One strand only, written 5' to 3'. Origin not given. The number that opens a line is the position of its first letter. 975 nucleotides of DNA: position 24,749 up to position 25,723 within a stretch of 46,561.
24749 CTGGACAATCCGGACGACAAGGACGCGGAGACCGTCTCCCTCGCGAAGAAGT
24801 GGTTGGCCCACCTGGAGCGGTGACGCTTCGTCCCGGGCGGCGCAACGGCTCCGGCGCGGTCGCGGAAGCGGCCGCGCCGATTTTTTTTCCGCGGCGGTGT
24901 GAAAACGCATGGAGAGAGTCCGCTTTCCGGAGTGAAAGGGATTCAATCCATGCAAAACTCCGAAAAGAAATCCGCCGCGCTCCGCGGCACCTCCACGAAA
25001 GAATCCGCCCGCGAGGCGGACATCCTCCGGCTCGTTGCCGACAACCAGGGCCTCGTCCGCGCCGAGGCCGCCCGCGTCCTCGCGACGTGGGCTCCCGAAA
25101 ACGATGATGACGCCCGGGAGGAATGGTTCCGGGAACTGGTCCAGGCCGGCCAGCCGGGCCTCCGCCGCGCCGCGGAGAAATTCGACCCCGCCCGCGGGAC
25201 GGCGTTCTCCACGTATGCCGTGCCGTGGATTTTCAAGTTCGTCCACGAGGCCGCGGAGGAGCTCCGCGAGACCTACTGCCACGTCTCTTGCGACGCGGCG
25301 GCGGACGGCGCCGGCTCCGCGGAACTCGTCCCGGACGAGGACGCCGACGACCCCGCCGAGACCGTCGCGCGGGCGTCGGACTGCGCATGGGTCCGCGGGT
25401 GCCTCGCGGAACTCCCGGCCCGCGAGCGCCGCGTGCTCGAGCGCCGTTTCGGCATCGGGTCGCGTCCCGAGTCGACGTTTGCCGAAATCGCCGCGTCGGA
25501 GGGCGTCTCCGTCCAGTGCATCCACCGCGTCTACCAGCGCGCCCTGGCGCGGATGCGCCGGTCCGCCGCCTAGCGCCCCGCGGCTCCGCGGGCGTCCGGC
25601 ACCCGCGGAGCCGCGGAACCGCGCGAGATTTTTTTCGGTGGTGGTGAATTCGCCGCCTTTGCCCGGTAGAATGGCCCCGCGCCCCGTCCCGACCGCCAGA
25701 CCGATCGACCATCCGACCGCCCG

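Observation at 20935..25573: Two sigma factors, a non-RD Ser/Thr kinase and a Sel1-repeat protein form a module immediately upstream of the triad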

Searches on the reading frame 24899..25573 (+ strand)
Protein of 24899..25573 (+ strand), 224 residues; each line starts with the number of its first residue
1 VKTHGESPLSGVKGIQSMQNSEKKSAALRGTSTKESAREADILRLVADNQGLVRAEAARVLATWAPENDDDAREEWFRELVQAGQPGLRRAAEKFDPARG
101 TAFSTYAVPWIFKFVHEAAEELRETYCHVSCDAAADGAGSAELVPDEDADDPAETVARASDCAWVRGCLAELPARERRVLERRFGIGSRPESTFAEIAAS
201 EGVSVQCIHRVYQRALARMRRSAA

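Call 7: search_protein_families(library=pfam, proteins=[window:24899-25573:+], max_evalue=0.01)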
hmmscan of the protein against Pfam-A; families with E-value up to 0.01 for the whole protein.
window:24899-25573:+ (224 aa): 3 families
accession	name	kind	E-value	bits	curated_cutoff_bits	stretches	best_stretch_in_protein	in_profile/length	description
PF04545.22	Sigma70_r4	-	2.7e-10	40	24.1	1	168-220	1-49/50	Sigma-70, region 4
PF04542.20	Sigma70_r2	-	3e-07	30.6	24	1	45-111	1-57/71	Sigma-70 region 2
PF08281.18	Sigma70_r4_2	-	0.00045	20.3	25.7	1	164-219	3-54/54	Sigma-70, region 4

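Call 11: search_protein_families(library=ncbifam, proteins=[window:24899-25573:+], max_evalue=0.01)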
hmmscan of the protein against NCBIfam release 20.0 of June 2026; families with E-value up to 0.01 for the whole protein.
window:24899-25573:+ (224 aa): 46 families (the best 25 are shown)
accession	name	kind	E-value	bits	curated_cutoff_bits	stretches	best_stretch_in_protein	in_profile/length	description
TIGR02997.1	Sig70-cyanoRpoD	subfamily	8.9e-21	74.4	384.5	2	77-117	101-141/298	RNA polymerase sigma factor, RpoD/SigA family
TIGR02394.1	rpoS_proteo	equivalog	5.7e-19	68.7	378.7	2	141-221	192-272/285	RNA polymerase sigma factor RpoS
NF004207.0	PRK05657.1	equivalog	1.1e-17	64.4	394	2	141-222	235-316/329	RNA polymerase sigma factor RpoS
TIGR02393.1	RpoD_Cterm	equivalog_domain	5.4e-17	62.2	354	2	141-222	146-227/238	RNA polymerase sigma factor RpoD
TIGR02980.1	SigBFG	subfamily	1.1e-14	54.7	234.35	2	72-112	25-65/227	SigB/SigF/SigG family RNA polymerase sigma factor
NF041931.2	MzaA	equivalog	5.7e-14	51.9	800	2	77-111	502-536/726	MZA anti-phage system associated sigma-70 family RNA polymerase sigma factor MzaA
NF005643.0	PRK07406.1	equivalog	7.7e-14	51.5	500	2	76-116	186-226/397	RNA polymerase sigma factor RpoD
NF005785.0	PRK07598.1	equivalog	1.1e-13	50.8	554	2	79-114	204-239/415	RNA polymerase sigma factor SigC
NF004208.0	PRK05658.1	equivalog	1.3e-13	50.8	555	2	142-220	539-617/631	RNA polymerase sigma factor RpoD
NF004615.0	PRK05949.1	subfamily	1.7e-13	50.2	530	2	73-118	114-159/327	RNA polymerase sigma factor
TIGR02937.1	sigma70-ECF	superfamily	5.2e-13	49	42.9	1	45-221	6-163/165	sigma-70 family RNA polymerase sigma factor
NF005644.0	PRK07408.1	subfamily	5.6e-13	49.1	261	1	44-111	31-89/258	RNA polymerase sigma factor SigF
NF005920.0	PRK07921.1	subfamily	3.4e-12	46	464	2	78-115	118-155/328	RNA polymerase sigma factor SigB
NF005642.0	PRK07405.1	subfamily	6.7e-12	45.2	524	1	79-121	111-153/318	RNA polymerase sigma factor SigD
NF006666.0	PRK09210.1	equivalog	6.9e-12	45.3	572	2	75-118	157-200/370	RNA polymerase sigma factor RpoD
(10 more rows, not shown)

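Call 12: search_protein_families(library=padloc, proteins=[window:24899-25573:+], max_evalue=0.01)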
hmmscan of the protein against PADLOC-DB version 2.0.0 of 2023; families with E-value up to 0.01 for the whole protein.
window:24899-25573:+ (224 aa): 1 family
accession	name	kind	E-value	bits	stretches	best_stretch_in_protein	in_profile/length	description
PDLC02203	MzaA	-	5.7e-10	36.1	1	73-118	452-497/683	-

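Call 43: search_solved_structures(query=window:24950-25573:+, max_evalue=0.001, show_alignments=2)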
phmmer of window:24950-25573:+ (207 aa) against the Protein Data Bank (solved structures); distinct sequences matched with E-value up to 0.001: 64 (the best 60 are shown).
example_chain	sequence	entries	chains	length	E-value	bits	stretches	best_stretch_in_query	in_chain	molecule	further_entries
7l7b_F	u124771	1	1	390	5.5e-13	52.5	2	57-103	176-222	RNA polymerase sigma factor SigA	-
7vf9_F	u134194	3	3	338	1.7e-12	50.9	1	62-102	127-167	RNA polymerase sigma factor RpoS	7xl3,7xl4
7f0r_F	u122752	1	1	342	1.8e-12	50.9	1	62-102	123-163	RNA polymerase sigma factor RpoS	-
1l9u_H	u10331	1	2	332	2.8e-12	50.2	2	56-105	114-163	SIGMA FACTOR SIGA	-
4xln_F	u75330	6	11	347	3.4e-12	49.9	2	56-105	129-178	RNA polymerase sigma factor SigA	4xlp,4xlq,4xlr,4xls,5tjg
6omf_F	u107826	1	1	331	9e-12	48.6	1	62-102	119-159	RNA polymerase sigma factor RpoS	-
7n4e_F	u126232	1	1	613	9.2e-12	48.5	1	125-204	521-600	RNA polymerase sigma factor RpoD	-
1l9z_H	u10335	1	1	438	9.6e-12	48.5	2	56-105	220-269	SIGMA FACTOR SIGA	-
6kj6_F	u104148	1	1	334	9.7e-12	48.5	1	62-102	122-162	RNA polymerase sigma factor RpoS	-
5ipl_F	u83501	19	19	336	1e-11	48.4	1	62-102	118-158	RNA polymerase sigma factor RpoS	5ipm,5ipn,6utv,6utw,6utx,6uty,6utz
6p18_F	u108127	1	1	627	1.1e-11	48.3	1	125-204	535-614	RNA polymerase sigma factor RpoD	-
6uu8_FFF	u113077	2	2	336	1.5e-11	47.9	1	62-102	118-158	RNA polymerase sigma factor RpoS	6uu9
4ljz_F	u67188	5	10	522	2.5e-11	47.1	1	59-101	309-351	RNA polymerase sigma factor RpoD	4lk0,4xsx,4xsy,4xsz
8k59_F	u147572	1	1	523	2.5e-11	47.1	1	59-101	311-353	RNA polymerase sigma factor RpoD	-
5vt0_L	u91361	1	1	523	2.5e-11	47.1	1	59-101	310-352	RNA polymerase sigma factor RpoD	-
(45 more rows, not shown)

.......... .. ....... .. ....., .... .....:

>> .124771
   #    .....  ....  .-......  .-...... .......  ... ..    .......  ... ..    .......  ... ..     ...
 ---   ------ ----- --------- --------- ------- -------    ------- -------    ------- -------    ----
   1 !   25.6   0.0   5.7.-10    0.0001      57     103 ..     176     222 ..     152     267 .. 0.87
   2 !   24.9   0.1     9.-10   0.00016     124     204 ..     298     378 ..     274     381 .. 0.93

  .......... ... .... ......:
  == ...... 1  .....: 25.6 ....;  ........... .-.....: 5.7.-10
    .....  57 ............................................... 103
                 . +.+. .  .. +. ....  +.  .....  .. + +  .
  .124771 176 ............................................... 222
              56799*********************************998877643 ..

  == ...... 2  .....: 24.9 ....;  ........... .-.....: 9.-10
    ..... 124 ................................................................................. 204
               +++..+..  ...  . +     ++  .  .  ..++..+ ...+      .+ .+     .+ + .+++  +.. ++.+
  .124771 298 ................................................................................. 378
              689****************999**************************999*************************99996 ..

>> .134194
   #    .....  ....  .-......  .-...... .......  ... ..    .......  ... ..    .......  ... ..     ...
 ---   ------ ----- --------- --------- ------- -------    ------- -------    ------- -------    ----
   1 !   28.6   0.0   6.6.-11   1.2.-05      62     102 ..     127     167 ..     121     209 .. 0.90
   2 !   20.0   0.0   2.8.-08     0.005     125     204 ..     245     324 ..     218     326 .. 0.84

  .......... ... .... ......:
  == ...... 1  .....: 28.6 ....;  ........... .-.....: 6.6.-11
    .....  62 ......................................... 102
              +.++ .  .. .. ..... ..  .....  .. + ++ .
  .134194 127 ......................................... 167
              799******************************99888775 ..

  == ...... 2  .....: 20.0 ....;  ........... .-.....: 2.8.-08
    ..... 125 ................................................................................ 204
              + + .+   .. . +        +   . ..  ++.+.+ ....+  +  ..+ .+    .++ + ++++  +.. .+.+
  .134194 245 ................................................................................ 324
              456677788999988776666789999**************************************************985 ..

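Call 59: search_protein_families(library=phrogs, proteins=[window:24950-25573:+], max_evalue=0.001)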
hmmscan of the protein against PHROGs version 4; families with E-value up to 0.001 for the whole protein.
window:24950-25573:+ (207 aa): 2 families
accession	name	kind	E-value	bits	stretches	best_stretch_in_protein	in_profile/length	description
phrog_351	-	transcription regulation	9.5e-21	75.1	1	27-204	507-724/928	RNA polymerase sigma factor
phrog_15865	-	transcription regulation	0.0006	20.2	0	130-192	273-337/386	RNA polymerase sigma factor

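Call 70: find_homologous_proteins(query=window:24950-25573:+, max_evalue=0.00001)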
Query window:24950-25573:+ (207 aa): 3432 proteins with E <= 0.00001 among 8000 candidates; the best 120 are listed.
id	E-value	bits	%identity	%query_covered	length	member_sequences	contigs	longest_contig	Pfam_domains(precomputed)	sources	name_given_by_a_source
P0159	3.1e-122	424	96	100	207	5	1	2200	PF04545.23,PF04542.21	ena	-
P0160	8.5e-110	383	88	100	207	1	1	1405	PF04545.23,PF04542.21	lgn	-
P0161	3.1e-87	310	72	95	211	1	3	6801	PF04545.23,PF04542.21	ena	-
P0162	3.7e-58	215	54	91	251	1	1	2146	PF04545.23,PF04542.21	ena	-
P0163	5.2e-58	214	55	90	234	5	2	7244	PF04545.23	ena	-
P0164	1.8e-52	196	53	91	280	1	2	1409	PF04542.21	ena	-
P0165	7.5e-40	155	49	82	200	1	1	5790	PF04545.23,PF04542.21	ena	-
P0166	4.4e-38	149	48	83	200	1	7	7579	PF04545.23,PF04542.21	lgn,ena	-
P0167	2.3e-37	147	48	89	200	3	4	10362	PF04545.23,PF04542.21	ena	-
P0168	6.6e-37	145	47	83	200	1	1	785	PF04545.23,PF04542.21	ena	-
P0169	8.6e-37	145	48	86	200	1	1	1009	PF04545.23,PF04542.21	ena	-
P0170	1.5e-35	141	45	87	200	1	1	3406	PF04545.23,PF04542.21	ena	-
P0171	1.7e-35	141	45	87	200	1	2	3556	PF04545.23,PF04542.21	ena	-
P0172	4.0e-34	136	42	94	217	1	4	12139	PF04545.23,PF04542.21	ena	-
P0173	1.4e-33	134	45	95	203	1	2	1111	PF04545.23,PF04542.21,PF04539.23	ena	-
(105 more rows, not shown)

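Call 71: find_encoding_contigs(protein=P0172, flank=10000, max_places=4)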
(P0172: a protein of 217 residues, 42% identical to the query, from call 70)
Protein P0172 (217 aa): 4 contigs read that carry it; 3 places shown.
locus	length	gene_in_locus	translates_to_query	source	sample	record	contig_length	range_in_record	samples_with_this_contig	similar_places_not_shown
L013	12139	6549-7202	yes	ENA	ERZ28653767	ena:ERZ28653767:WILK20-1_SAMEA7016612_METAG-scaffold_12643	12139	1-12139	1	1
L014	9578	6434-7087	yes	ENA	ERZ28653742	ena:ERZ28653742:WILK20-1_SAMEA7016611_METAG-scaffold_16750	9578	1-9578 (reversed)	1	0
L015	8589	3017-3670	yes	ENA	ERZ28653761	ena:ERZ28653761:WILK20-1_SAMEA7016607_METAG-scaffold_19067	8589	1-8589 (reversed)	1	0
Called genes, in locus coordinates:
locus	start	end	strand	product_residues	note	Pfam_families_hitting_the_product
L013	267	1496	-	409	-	PF01098:FTSW_RODA_SPOVE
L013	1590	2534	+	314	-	-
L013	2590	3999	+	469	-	PF02127:Peptidase_M18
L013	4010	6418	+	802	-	PF22745:Nlig-Ia, PF01653:DNA_ligase_aden, PF03120:OB_DNA_ligase, PF03119:DNA_ligase_ZBD, PF12826:HHH_2 (faint), PF00533:BRCT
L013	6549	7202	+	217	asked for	PF04542:Sigma70_r2, PF04545:Sigma70_r4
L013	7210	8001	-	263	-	-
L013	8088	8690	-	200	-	PF13036:LpoB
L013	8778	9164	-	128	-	PF07233:DUF1425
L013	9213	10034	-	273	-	PF00950:ABC-3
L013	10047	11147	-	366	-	-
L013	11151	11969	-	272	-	PF08241:Methyltransf_11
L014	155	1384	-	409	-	PF01098:FTSW_RODA_SPOVE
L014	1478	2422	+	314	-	-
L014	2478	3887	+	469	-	PF02127:Peptidase_M18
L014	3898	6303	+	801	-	PF22745:Nlig-Ia, PF01653:DNA_ligase_aden, PF03120:OB_DNA_ligase, PF03119:DNA_ligase_ZBD, PF12826:HHH_2 (faint), PF00533:BRCT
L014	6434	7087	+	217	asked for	PF04542:Sigma70_r2, PF04545:Sigma70_r4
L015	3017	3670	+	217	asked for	PF04542:Sigma70_r2, PF04545:Sigma70_r4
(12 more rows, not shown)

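Call 72: find_encoding_contigs(protein=P0167, flank=10000, max_places=4)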
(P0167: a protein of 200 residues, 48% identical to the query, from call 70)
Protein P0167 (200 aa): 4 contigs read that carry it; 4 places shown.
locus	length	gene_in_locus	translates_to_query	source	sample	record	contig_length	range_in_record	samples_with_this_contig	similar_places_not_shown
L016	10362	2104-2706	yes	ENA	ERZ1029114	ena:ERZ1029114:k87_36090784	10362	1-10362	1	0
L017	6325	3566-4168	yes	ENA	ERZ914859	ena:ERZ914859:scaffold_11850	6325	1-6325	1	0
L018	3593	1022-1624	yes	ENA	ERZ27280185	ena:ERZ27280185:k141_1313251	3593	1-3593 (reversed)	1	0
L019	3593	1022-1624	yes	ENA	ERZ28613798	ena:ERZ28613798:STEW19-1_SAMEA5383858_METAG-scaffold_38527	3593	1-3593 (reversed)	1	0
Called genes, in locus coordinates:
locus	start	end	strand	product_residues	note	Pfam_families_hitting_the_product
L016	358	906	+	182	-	-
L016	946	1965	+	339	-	PF04542:Sigma70_r2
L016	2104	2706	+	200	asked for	PF04542:Sigma70_r2, PF04545:Sigma70_r4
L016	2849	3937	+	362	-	PF00069:Pkinase, PF07714:PK_Tyr_Ser-Thr (weak)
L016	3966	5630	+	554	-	PF08238:Sel1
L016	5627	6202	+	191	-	PF04002:RadC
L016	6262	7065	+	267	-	-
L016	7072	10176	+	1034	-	PF00675:Peptidase_M16 (weak), PF05193:Peptidase_M16_C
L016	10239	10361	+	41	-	?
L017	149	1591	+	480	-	PF01637:ATPase_2, PF13173:AAA_14 (faint), PF13401:AAA_22 (weak), PF12840:HTH_20 (weak)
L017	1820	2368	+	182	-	-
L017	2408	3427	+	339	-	PF04542:Sigma70_r2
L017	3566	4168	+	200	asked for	PF04542:Sigma70_r2, PF04545:Sigma70_r4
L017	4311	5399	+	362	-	PF00069:Pkinase, PF07714:PK_Tyr_Ser-Thr (weak)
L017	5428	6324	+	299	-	?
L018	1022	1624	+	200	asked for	PF04542:Sigma70_r2, PF04545:Sigma70_r4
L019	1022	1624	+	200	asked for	PF04542:Sigma70_r2, PF04545:Sigma70_r4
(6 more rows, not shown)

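Call 73: find_encoding_contigs(protein=P0161, flank=10000, max_places=3)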
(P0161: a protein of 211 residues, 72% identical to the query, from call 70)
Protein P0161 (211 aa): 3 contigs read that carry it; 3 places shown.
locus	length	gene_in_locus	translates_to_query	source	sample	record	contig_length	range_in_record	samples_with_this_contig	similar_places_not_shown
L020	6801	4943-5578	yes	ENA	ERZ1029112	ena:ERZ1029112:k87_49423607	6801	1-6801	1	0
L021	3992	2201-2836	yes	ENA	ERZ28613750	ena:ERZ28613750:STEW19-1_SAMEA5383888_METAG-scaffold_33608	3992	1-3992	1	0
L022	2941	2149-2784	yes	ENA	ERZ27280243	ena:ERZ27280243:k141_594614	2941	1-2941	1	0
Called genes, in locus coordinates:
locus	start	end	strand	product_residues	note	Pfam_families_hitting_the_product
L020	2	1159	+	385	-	?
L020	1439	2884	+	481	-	PF01637:ATPase_2 (weak), PF12840:HTH_20 (weak)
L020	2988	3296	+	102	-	-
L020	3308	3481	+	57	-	-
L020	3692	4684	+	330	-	-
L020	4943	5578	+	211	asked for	PF04542:Sigma70_r2, PF04545:Sigma70_r4 (weak)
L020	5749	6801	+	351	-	?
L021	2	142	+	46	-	?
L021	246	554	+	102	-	-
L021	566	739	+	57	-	-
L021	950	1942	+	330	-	-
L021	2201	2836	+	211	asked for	PF04542:Sigma70_r2, PF04545:Sigma70_r4 (weak)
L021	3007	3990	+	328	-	?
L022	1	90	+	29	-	?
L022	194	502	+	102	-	-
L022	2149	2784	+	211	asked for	PF04542:Sigma70_r2, PF04545:Sigma70_r4 (weak)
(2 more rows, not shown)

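Call 75: search_protein_families(library=pfam, proteins=[L020:3692-4684:+, L020:2988-3296:+, L020:3308-3481:+, L020:2-1159:+, L016:6262-7065:+, L016:3966-5630:+, L016:946-1965:+, L016:358-906:+, L013:7210-8001:-, L017:149-1591:+], max_evalue=0.01)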
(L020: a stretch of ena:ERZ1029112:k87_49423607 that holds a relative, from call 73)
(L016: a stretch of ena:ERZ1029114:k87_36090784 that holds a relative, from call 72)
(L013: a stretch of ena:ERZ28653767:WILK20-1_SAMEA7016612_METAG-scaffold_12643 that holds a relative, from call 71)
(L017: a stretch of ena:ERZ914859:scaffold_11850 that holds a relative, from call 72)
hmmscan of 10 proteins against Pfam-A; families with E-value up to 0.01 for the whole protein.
L020:3692-4684:+ (330 aa): 0 families

L020:2988-3296:+ (102 aa): 0 families

L020:3308-3481:+ (57 aa): 0 families

L020:2-1159:+ (385 aa): 0 families

L016:6262-7065:+ (267 aa): 0 families

L016:3966-5630:+ (554 aa): 2 families
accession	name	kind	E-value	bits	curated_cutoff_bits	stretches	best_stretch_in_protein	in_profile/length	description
PF08238.18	Sel1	-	7.5e-27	93.2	30.7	2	23-57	1-35/36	Sel1 repeat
PF13424.12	TPR_12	-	0.0075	16.9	30.1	0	282-314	43-74/77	Tetratricopeptide repeat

L016:946-1965:+ (339 aa): 1 family
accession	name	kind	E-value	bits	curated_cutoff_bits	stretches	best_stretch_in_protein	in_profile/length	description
PF04542.20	Sigma70_r2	-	1.5e-11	44.4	24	1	61-110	19-68/71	Sigma-70 region 2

L016:358-906:+ (182 aa): 0 families

L013:7210-8001:- (263 aa): 0 families

L017:149-1591:+ (480 aa): 7 families
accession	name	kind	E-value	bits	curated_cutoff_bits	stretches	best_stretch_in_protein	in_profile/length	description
PF01637.24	ATPase_2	-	4.1e-09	37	33.2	1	2-212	1-224/225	ATPase domain predominantly from Archaea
PF12840.13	HTH_20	-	1.9e-06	28.2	27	1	252-295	6-49/51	Helix-turn-helix domain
PF13401.12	AAA_22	-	6e-06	27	27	1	22-147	6-123/130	AAA domain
PF13173.12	AAA_14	-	2.4e-05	24.8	27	1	23-156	4-107/129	AAA domain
PF13191.12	AAA_16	-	4.3e-05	24.5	32.6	1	2-115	2-144/167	AAA ATPase domain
PF00004.35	AAA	-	0.00096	20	21.2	1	26-162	3-123/131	ATPase family associated with various cellular activities (AAA)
PF08378.17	NERD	-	0.0081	17.1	22.1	0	396-418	36-58/111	Nuclease-related domain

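Call 82: find_related_loci(query=A5, collection=genome_contigs, flank=10000)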
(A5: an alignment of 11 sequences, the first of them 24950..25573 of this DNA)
Query A5 (207 aa) in genome_contigs; peptide patterns used: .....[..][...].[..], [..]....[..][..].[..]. (x = any residue, [..] = any of these).
600 stretches matched a pattern (row limit reached: there are more); 549 encode a relative of the query (tblastn E <= 1e-3); the best 80 are kept; 80 distinct loci.
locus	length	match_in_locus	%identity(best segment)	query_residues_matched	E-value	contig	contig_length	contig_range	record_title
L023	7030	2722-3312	31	62-203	2e-17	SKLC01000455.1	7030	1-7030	MAG: Nitriliruptoraceae bacterium isolate CSSed162cmA_195 CSSed16-2cmA-48516, whole genome shotgun sequence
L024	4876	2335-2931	31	60-203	1e-16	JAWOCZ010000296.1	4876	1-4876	MAG: Nitriliruptoraceae bacterium isolate BLK5-1.bin.93 k191_2084667, whole genome shotgun sequence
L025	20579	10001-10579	32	62-203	2e-16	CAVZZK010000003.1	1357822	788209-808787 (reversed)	MAG: uncultured proteobacterium isolate MFD05684.bin.1.80 genome assembly, contig: contig_46076, whole genome shotgun se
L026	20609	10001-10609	32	60-206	3e-16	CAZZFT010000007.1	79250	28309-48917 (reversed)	MAG TPA_asm: uncultured Spirochaetales bacterium isolate SRP214966_co7_42 genome assembly, contig: NODE_102_length_79250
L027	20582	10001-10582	31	62-203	2e-16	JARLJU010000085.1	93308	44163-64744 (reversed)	MAG: Rudaea sp. isolate MAG_CA158 MetaCoAG_Bin_158_Anoxic_k141_658611, whole genome shotgun sequence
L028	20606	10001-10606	30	62-207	2e-16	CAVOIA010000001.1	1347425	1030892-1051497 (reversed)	MAG: uncultured delta proteobacterium isolate MFD09964.bin.1.206 genome assembly, contig: contig_13782, whole genome sho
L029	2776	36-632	31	60-203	3e-15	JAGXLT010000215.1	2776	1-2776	MAG: Gammaproteobacteria bacterium isolate GSL_CB2_6 NODE_10812_length_2776_cov_3.42318, whole genome shotgun sequence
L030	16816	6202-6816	23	60-206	4e-15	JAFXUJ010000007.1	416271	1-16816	MAG: Elusimicrobiaceae bacterium isolate RGIG6754 Sheep_Rumen-3__c479358, whole genome shotgun sequence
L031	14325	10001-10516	30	62-204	6e-15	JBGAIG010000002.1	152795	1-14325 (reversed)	MAG: Gammaproteobacteria bacterium isolate MAG_MBR_H125.83 MBRH125-83_opera_contig_613, whole genome shotgun sequence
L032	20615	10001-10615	26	60-206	6e-15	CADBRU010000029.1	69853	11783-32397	MAG: uncultured Elusimicrobium sp. isolate RUG14242 genome assembly, contig: RUG14242_asm_29, whole genome shotgun seque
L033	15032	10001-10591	30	62-204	1e-14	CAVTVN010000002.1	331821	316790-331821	MAG: uncultured Gammaproteobacteria bacterium isolate MFD04967.bin.2.121 genome assembly, contig: contig_20798, whole ge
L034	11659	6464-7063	29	62-206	2e-14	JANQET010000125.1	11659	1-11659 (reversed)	MAG: Myxococcota bacterium isolate PL23a_bin.40 k99_4529227, whole genome shotgun sequence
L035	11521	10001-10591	27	62-203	2e-14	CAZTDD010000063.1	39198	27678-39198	MAG TPA_asm: uncultured bacterium isolate SRP141376_co1_272 genome assembly, contig: NODE_2439_length_39198_cov_8.657308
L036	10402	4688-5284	30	60-203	2e-14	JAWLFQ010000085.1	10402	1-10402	MAG: Nitriliruptoraceae bacterium isolate 21BLK6-1.bin.17 NODE_6577_length_10402_cov_43.038047, whole genome shotgun seq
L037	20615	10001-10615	23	60-206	2e-14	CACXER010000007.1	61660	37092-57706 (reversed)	MAG: uncultured Elusimicrobium sp. isolate RUG11187 genome assembly, contig: RUG11187_asm_7, whole genome shotgun sequen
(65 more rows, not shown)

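Call 104: find_encoding_contigs(protein=P0163, flank=10000, max_places=3)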
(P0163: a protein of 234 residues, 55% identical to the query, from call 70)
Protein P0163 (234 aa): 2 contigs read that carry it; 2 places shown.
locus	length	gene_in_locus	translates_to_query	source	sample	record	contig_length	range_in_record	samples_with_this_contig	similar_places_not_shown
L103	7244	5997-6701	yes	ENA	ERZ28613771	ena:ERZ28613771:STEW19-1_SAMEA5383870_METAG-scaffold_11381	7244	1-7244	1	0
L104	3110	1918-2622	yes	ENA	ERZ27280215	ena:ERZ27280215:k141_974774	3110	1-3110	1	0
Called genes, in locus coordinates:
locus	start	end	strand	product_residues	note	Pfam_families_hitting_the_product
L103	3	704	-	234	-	?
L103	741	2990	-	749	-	PF20581:DUF6785, PF20580:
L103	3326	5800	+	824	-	PF05729:NACHT (faint), PF02367:TsaE (faint), PF05496:RuvB_N (faint), PF13191:AAA_16 (weak), PF07728:AAA_5 (weak), PF13401:AAA_22 (weak), PF00004:AAA, PF07728:AAA_5 (weak), +6 more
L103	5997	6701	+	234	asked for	PF04545:Sigma70_r4 (weak)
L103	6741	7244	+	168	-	?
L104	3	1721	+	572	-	?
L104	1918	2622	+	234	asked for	PF04545:Sigma70_r4 (weak)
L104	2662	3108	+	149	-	?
